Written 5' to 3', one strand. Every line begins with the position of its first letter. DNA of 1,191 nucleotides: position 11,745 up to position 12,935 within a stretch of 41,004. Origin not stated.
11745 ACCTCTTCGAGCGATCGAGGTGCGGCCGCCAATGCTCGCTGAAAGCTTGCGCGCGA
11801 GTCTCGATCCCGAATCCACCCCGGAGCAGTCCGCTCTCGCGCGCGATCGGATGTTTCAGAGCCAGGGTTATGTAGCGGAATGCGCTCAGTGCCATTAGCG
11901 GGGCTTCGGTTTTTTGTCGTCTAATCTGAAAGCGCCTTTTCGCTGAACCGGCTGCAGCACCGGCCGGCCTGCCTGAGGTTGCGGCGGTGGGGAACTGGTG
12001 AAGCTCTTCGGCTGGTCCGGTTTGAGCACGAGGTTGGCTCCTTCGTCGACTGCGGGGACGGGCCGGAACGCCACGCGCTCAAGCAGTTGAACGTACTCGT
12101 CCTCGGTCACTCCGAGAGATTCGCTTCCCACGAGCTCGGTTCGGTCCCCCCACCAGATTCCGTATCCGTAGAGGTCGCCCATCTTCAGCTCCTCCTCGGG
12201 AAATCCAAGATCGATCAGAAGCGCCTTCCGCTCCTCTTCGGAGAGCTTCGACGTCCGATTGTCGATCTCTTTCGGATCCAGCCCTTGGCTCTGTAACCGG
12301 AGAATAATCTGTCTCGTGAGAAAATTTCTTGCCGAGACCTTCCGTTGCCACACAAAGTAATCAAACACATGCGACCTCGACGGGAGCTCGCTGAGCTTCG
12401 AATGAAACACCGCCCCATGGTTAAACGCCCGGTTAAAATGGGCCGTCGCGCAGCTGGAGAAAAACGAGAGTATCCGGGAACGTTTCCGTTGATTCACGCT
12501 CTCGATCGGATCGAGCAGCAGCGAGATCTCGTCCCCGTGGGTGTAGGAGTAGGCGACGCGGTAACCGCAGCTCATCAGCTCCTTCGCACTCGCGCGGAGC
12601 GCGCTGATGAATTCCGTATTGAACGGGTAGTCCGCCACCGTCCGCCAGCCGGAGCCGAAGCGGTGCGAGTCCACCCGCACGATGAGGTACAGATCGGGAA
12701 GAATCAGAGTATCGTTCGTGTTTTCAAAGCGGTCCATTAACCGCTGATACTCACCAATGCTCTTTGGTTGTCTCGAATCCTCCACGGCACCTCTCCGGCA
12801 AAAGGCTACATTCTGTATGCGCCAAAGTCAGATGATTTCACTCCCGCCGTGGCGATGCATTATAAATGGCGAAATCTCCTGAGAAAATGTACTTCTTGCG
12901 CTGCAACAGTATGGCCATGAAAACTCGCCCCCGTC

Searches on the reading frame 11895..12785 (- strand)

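Call 27: search_protein_families(library=pfam, proteins=[window:11895-12785:-], max_evalue=0.0001)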
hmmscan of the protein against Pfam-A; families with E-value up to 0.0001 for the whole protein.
window:11895-12785:- (296 aa): 1 family
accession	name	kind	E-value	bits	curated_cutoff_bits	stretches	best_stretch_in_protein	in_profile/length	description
PF04446.17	Thg1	-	4e-17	62.8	29.2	1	17-125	4-111/130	tRNAHis guanylyltransferase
